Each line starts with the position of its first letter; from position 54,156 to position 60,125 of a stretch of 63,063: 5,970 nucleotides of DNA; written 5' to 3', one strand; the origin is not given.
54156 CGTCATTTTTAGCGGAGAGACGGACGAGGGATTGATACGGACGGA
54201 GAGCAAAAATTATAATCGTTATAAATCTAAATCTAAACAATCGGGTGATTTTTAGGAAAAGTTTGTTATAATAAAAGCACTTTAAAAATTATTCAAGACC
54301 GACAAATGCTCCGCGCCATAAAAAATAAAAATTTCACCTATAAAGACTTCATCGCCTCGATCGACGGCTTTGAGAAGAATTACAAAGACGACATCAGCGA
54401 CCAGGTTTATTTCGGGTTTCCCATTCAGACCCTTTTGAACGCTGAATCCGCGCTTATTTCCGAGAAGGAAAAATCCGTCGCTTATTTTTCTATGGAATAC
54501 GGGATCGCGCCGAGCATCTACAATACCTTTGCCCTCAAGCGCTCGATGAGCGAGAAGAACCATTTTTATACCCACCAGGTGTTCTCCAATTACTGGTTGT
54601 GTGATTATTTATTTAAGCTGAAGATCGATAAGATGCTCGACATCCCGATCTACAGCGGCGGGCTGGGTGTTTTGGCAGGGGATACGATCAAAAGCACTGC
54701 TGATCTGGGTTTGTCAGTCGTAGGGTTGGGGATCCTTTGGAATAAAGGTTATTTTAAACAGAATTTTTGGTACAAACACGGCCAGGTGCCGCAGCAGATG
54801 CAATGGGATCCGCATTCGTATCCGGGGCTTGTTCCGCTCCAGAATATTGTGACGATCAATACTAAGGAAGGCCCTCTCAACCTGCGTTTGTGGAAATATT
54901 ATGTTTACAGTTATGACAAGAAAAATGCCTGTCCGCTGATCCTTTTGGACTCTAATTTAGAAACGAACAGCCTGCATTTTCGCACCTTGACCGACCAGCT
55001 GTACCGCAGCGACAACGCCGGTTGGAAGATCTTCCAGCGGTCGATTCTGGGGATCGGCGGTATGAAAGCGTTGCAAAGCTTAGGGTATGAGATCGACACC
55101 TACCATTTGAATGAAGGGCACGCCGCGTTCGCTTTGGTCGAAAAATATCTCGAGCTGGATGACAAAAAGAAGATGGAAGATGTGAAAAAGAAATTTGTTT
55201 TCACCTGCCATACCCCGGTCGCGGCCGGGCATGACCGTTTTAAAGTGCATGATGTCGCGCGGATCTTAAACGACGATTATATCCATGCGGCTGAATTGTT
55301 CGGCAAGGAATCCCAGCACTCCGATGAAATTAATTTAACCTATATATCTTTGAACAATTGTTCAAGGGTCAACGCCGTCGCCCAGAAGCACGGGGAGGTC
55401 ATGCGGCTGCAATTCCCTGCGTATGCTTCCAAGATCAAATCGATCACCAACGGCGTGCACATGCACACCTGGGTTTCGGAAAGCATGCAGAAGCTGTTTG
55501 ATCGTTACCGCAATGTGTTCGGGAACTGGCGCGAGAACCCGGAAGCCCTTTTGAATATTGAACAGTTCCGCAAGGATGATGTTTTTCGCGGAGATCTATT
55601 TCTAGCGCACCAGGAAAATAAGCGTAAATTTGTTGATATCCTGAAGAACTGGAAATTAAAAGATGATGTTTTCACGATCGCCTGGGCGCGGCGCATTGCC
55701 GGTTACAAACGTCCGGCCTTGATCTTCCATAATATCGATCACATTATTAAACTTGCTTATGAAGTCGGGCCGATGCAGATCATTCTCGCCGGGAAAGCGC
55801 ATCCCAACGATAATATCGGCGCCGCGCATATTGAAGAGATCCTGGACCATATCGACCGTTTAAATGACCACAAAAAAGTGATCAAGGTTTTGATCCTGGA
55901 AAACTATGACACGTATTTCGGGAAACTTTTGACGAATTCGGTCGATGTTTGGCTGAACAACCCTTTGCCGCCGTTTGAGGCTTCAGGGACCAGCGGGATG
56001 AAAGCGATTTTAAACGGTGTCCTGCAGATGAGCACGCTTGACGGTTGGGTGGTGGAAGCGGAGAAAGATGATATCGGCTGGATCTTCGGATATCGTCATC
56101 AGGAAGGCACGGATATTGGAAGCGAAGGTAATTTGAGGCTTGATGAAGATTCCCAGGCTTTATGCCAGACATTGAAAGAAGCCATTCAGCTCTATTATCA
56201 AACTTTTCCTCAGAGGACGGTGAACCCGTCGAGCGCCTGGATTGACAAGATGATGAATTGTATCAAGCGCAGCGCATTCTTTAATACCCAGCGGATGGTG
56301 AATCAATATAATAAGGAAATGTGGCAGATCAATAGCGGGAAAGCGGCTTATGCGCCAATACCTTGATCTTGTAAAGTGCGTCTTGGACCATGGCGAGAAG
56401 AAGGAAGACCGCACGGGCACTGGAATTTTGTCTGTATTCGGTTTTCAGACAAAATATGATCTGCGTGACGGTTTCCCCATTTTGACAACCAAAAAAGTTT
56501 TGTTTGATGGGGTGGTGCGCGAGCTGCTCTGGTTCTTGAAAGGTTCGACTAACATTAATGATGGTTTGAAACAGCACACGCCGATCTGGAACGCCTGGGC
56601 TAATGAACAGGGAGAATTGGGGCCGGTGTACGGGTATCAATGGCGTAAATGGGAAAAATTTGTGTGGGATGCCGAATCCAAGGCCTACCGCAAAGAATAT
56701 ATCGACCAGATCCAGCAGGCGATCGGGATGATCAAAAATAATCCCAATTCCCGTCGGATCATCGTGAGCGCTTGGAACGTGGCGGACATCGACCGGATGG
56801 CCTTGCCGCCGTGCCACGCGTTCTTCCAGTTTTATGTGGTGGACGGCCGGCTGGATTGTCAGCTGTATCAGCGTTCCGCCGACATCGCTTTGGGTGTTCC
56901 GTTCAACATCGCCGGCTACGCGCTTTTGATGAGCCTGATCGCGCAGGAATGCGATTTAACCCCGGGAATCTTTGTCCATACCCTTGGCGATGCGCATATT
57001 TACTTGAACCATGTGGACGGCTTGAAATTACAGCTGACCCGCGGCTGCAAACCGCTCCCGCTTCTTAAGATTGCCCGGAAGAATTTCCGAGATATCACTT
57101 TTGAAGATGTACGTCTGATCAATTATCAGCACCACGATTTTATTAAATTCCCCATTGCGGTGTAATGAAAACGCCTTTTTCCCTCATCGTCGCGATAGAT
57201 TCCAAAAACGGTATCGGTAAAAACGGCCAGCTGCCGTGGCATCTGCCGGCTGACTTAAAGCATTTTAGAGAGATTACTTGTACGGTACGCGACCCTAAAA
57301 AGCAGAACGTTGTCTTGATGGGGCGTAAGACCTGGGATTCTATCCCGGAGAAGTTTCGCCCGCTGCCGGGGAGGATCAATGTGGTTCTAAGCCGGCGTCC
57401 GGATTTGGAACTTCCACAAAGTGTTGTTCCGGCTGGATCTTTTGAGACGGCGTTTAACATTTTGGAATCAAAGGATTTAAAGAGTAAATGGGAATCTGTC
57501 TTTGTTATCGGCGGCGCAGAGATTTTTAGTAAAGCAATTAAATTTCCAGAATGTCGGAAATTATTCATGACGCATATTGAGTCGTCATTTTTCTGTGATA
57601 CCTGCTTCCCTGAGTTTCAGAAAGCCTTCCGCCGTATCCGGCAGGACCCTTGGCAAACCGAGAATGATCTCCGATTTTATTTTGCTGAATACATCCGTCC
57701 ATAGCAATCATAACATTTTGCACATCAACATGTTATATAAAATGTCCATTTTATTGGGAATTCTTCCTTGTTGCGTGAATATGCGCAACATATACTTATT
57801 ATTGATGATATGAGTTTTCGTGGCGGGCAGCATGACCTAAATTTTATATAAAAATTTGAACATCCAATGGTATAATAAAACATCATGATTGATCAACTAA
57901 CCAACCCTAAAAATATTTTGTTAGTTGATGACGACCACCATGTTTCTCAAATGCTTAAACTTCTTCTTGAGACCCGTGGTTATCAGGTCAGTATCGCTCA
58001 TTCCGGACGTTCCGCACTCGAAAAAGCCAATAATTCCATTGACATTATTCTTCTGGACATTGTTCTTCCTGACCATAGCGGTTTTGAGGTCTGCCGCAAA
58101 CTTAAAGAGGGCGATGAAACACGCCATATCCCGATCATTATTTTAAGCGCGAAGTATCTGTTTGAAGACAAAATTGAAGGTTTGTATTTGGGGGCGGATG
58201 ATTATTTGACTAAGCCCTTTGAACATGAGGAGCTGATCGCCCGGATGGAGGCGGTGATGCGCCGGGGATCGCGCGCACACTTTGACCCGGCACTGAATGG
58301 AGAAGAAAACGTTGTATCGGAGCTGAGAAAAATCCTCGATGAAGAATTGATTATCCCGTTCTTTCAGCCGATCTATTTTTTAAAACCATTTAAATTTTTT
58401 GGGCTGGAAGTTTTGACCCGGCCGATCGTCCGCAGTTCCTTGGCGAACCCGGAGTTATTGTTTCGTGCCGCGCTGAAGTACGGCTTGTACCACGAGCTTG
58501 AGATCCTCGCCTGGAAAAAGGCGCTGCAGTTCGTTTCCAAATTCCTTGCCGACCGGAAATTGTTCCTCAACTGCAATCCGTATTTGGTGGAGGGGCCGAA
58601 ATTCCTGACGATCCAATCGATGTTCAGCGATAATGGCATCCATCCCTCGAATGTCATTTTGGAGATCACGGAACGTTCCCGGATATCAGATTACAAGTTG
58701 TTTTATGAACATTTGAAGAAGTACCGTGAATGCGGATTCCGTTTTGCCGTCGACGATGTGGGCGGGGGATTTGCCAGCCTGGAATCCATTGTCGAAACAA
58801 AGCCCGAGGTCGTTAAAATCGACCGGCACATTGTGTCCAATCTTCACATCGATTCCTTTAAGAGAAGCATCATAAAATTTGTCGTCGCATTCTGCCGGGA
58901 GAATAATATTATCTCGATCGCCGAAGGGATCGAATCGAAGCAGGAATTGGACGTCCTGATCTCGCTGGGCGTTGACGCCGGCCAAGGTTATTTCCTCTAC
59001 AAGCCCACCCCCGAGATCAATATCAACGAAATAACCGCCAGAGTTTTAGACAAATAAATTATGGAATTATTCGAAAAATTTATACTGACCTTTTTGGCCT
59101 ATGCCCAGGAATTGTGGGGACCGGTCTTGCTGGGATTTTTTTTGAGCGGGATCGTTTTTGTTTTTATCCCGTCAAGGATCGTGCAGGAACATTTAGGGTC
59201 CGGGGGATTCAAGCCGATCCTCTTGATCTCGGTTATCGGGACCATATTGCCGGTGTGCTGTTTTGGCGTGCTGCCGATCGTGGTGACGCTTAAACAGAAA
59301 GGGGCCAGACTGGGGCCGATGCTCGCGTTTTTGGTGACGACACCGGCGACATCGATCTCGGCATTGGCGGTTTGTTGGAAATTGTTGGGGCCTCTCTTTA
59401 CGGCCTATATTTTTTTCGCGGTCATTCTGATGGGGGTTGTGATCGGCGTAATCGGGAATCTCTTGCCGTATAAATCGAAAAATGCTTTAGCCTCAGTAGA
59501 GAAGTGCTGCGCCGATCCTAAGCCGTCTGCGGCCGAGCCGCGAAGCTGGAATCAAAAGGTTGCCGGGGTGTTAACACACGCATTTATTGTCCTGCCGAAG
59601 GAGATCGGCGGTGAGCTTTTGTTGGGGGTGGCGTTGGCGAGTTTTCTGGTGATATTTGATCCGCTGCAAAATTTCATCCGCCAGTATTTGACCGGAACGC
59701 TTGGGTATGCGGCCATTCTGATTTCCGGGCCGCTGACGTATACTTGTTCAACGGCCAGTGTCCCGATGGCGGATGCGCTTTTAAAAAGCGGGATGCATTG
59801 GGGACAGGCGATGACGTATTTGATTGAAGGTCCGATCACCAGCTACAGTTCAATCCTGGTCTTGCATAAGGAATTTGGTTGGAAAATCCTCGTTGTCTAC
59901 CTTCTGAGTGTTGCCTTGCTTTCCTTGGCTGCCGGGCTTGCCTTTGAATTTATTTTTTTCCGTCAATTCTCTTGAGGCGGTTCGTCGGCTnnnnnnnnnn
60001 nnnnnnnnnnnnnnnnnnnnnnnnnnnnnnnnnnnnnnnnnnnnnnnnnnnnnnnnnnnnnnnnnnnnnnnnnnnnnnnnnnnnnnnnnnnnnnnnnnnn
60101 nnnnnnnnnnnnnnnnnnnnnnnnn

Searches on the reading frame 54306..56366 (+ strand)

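Call 56: search_protein_families(library=pfam, proteins=[window:54306-56366:+], max_evalue=0.00001)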
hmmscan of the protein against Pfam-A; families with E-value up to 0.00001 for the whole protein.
window:54306-56366:+ (686 aa): 1 family
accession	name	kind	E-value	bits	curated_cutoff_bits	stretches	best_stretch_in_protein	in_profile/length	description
PF00343.26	Phosphorylase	-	5.9e-41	141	27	1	335-610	317-611/713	Carbohydrate phosphorylase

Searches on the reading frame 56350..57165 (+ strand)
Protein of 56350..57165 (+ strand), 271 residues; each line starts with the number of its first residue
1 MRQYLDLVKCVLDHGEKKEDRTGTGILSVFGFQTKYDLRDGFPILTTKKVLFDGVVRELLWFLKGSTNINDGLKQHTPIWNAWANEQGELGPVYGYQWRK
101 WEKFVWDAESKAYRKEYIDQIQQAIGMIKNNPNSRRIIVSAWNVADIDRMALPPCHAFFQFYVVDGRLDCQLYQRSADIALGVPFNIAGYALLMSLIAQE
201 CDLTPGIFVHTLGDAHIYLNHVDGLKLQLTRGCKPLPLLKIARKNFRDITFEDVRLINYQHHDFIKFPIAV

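Call 56: search_protein_families(library=pfam, proteins=[window:56350-57165:+], max_evalue=0.00001)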
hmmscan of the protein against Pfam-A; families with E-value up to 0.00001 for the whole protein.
window:56350-57165:+ (271 aa): 1 family
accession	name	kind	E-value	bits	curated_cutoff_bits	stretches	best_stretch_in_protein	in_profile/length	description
PF00303.24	Thymidylat_synt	-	1.1e-111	372.7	24.3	1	2-271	1-266/266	Thymidylate synthase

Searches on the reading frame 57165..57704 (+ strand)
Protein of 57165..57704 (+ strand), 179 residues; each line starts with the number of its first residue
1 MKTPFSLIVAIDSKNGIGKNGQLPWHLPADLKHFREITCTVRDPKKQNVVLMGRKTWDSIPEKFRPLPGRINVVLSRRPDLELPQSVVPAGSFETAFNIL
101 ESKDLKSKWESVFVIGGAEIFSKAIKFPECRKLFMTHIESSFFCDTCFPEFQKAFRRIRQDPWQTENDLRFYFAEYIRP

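Call 56: search_protein_families(library=pfam, proteins=[window:57165-57704:+], max_evalue=0.00001)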
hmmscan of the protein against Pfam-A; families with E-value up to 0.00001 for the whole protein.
window:57165-57704:+ (179 aa): 1 family
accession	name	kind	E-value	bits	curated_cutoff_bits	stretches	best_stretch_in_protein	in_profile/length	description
PF00186.24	DHFR_1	-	1e-40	139.5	25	1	5-178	2-159/159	Dihydrofolate reductase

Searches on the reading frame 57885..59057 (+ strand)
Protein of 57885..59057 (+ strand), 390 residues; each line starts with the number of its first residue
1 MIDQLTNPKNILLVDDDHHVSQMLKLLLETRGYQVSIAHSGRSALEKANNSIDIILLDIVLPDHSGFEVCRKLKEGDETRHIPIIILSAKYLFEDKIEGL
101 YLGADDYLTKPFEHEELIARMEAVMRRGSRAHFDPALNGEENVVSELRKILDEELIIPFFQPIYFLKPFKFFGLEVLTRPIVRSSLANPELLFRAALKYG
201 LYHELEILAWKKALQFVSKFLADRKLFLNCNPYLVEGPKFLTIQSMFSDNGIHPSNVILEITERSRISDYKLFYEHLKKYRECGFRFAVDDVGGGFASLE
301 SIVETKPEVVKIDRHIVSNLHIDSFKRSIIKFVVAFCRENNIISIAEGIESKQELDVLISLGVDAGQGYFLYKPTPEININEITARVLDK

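Call 56: search_protein_families(library=pfam, proteins=[window:57885-59057:+], max_evalue=0.00001)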
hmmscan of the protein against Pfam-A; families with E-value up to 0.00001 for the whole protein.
window:57885-59057:+ (390 aa): 2 families
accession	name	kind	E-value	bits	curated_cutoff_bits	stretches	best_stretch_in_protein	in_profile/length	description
PF00563.25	EAL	-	3e-43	148.3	31.3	1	146-374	3-236/236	EAL domain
PF00072.30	Response_reg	-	1.9e-26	92.8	30.2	1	11-121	1-110/111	Response regulator receiver domain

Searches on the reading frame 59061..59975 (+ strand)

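Call 56: search_protein_families(library=pfam, proteins=[window:59061-59975:+], max_evalue=0.00001)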
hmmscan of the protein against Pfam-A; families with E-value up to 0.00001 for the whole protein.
window:59061-59975:+ (304 aa): 1 family
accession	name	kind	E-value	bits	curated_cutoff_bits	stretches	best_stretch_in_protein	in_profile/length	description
PF03773.19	ArsP_1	-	4e-35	121.9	32.3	1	6-297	4-294/294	Predicted permease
